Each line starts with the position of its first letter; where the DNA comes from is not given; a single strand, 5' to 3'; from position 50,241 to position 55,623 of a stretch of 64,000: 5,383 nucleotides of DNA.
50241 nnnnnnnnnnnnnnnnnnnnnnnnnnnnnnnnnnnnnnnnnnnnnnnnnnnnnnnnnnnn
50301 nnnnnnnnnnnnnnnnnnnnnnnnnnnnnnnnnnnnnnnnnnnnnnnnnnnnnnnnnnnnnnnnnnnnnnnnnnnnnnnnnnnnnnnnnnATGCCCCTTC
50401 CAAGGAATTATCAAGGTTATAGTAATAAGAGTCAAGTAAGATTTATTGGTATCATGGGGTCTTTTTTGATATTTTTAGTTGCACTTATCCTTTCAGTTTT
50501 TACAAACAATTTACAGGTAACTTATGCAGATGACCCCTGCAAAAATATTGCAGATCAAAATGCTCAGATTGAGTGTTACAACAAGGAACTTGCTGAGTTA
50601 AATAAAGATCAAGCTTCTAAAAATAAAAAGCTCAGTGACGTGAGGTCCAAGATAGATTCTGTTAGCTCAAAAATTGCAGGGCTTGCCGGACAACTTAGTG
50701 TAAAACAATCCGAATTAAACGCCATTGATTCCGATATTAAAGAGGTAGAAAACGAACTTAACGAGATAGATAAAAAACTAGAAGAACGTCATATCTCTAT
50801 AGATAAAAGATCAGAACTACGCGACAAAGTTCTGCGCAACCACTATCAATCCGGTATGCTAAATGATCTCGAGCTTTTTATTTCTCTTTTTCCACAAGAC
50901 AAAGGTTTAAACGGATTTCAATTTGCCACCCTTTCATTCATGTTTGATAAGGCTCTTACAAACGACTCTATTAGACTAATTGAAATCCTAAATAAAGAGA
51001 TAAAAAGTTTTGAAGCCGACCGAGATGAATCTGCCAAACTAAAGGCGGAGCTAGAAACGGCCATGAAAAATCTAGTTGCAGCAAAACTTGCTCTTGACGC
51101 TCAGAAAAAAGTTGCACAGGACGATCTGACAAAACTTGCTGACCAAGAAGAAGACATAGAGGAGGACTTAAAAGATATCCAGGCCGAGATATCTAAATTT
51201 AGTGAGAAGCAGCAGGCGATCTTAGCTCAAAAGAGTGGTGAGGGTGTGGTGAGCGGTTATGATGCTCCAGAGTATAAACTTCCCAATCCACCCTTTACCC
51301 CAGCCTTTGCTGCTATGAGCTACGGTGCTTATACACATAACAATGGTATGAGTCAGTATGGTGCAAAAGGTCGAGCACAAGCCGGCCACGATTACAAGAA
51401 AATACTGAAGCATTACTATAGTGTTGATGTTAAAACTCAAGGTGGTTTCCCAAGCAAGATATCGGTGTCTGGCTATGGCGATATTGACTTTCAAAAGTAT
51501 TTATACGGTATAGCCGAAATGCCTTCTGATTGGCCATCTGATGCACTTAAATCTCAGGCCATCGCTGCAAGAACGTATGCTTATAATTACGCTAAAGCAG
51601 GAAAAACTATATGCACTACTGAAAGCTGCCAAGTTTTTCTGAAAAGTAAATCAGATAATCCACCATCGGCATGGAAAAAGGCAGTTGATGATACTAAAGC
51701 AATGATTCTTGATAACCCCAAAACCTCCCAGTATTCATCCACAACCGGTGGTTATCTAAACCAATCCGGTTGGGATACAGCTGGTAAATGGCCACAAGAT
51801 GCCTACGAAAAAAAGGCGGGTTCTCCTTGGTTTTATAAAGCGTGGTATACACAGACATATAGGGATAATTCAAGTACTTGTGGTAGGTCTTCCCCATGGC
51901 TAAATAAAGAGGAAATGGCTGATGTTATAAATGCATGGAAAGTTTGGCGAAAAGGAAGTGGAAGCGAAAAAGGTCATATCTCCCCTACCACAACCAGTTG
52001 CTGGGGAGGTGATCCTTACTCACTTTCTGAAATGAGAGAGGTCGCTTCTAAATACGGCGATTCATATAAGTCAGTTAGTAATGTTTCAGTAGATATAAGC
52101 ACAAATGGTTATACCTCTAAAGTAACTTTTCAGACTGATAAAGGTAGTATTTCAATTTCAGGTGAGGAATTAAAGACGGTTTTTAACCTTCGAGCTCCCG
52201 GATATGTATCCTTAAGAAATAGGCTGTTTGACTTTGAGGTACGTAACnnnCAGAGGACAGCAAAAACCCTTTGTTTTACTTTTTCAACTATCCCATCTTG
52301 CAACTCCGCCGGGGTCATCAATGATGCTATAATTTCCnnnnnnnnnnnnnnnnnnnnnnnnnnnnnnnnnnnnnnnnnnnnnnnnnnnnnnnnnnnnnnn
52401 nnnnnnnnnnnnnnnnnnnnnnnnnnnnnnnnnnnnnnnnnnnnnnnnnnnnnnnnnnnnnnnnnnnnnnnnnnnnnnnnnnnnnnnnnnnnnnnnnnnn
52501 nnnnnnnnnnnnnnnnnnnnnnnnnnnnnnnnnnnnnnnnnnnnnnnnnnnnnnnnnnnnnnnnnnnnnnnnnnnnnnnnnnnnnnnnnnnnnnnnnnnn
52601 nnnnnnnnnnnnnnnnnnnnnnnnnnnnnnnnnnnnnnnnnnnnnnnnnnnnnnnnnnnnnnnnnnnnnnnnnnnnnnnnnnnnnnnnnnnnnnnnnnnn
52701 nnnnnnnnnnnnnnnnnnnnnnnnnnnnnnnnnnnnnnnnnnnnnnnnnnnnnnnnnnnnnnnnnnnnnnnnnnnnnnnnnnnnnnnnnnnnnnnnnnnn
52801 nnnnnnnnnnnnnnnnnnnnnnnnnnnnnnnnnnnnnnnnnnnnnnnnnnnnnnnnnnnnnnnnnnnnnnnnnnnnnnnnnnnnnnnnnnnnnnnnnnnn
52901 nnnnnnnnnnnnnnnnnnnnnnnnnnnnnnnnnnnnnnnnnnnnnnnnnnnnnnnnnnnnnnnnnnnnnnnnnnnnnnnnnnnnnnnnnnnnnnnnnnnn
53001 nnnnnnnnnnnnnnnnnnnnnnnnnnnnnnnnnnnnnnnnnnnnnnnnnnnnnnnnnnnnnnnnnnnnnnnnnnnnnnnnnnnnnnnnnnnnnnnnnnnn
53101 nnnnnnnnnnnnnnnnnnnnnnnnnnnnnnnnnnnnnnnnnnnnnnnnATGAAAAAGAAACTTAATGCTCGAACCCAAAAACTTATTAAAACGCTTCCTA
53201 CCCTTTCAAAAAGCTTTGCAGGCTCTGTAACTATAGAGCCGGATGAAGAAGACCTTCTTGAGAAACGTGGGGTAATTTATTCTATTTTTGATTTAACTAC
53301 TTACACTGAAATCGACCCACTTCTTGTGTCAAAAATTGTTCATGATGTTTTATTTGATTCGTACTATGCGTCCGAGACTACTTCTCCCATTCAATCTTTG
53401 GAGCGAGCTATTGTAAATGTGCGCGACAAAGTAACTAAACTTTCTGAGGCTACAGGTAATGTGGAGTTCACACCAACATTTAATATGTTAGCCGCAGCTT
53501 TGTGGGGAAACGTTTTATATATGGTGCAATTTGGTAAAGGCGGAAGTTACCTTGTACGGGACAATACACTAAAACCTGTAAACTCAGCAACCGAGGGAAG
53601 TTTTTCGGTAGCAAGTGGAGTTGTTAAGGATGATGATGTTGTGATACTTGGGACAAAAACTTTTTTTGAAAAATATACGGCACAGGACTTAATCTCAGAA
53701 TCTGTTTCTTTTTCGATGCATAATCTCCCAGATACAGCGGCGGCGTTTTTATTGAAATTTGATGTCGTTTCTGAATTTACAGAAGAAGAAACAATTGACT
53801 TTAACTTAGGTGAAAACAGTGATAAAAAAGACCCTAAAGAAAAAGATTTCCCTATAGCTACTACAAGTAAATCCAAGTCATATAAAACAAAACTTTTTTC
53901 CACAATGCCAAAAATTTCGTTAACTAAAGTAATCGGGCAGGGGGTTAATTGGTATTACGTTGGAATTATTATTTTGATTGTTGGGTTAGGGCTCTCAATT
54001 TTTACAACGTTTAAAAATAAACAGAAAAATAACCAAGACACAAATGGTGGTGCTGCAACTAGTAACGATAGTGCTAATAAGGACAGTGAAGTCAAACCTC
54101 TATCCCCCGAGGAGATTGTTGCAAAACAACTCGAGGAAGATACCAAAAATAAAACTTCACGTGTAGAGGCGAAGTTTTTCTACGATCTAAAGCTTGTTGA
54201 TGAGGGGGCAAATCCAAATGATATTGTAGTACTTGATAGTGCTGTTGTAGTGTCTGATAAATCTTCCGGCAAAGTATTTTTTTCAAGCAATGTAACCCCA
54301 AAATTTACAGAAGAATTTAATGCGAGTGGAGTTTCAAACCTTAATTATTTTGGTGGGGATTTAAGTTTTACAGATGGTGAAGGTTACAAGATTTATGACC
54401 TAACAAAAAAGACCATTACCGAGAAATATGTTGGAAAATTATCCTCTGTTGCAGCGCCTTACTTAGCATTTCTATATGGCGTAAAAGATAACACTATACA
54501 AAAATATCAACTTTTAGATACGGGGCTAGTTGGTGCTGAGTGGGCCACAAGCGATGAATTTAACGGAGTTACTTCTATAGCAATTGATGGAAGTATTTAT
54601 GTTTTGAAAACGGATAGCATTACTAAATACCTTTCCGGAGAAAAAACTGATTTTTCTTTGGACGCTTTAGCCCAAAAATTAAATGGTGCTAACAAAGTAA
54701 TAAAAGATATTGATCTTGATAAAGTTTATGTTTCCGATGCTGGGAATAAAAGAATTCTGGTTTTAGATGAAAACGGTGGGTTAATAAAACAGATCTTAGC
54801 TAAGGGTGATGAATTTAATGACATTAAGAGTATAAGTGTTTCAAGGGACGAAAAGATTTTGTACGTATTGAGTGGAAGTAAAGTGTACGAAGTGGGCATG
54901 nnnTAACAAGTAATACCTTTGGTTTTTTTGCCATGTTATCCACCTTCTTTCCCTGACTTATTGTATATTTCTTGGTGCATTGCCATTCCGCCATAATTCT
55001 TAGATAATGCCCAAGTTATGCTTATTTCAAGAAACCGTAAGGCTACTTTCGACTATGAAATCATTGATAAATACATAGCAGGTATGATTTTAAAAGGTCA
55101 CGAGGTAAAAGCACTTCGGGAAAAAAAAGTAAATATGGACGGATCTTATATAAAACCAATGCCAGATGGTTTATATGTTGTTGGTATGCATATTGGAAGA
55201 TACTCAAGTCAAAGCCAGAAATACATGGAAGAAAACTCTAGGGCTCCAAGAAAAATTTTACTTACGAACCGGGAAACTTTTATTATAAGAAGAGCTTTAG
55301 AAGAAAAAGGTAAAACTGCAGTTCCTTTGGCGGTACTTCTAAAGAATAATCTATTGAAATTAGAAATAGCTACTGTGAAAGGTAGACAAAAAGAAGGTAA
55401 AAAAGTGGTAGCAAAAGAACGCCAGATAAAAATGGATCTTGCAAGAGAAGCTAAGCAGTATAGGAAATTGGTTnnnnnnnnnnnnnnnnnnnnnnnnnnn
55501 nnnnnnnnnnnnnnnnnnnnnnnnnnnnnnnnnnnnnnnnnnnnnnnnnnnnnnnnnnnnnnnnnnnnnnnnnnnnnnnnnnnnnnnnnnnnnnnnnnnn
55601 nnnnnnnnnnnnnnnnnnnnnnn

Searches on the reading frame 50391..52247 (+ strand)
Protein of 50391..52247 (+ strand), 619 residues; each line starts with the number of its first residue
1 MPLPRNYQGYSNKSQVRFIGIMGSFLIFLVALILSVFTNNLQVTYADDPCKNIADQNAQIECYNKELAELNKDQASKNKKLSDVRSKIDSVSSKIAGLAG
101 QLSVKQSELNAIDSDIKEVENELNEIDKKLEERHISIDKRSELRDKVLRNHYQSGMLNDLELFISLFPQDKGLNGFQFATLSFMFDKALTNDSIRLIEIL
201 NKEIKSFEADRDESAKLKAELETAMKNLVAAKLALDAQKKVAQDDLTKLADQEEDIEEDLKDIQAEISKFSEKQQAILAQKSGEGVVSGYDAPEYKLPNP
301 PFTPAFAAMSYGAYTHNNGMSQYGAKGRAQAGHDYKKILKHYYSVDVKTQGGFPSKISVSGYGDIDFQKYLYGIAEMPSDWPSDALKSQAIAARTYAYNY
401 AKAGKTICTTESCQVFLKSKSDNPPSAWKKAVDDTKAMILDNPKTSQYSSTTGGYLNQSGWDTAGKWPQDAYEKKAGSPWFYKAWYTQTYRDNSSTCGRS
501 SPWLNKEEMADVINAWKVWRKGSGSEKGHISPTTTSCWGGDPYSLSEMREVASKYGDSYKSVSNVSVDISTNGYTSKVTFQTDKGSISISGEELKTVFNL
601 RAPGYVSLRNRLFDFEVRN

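Call 5: search_protein_families(library=pfam, proteins=[window:50391-52247:+], max_evalue=0.01)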
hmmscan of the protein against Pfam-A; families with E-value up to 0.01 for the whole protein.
window:50391-52247:+ (619 aa): 8 families
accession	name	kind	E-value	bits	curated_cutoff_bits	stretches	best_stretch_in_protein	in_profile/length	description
PF08486.15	SpoIID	-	4.2e-17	63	23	1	364-440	10-95/97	Stage II sporulation protein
PF14932.11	HAUS-augmin3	-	6.4e-06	26.3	29.4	1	50-126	72-148/260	HAUS augmin-like complex subunit 3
PF17675.6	APG6_N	-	0.00048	21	45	1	54-143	19-109/132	Apg6 coiled-coil region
PF16533.10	SOAR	-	0.0025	18.2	25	1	61-134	13-87/101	STIM1 Orai1-activating region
PF12795.12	MscS_porin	-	0.0042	17.2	34.4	1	51-132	44-124/238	Mechanosensitive ion channel porin domain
PF13874.11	Nup54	-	0.0051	17.3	30.5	1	51-142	43-135/140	Nucleoporin complex subunit 54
PF12128.14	DUF3584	-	0.0056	14.7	31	0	190-290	834-932/1191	Protein of unknown function (DUF3584)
PF13870.11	CCDC113_CCDC96_CC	-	0.0095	16.1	31.6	1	57-132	55-130/177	CCDC113/CCDC96, coiled-coil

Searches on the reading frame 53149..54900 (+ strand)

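Call 5: search_protein_families(library=pfam, proteins=[window:53149-54900:+], max_evalue=0.01)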
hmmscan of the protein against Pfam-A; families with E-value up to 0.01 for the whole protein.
window:53149-54900:+ (584 aa): 1 family
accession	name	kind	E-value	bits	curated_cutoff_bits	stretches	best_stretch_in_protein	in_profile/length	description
PF17170.10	DUF5128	-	0.0012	18.6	22.9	1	518-576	49-109/321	6-bladed beta-propeller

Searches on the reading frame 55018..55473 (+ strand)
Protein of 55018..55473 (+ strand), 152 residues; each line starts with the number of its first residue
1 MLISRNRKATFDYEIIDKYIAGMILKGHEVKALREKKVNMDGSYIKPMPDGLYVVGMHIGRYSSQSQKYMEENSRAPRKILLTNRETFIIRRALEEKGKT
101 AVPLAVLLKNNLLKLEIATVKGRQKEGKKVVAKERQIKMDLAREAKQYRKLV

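Call 6: search_protein_families(library=pfam, proteins=[window:55018-55473:+], max_evalue=0.01)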
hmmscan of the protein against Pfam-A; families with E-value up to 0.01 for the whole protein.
window:55018-55473:+ (152 aa): 2 families
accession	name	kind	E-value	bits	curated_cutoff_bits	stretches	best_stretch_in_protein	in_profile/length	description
PF01668.23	SmpB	-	2.2e-35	122.1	27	1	3-146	1-142/143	SmpB protein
PF20464.3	MmeI_N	-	0.001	19.9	27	1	7-111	47-141/181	MmeI, N-terminal domain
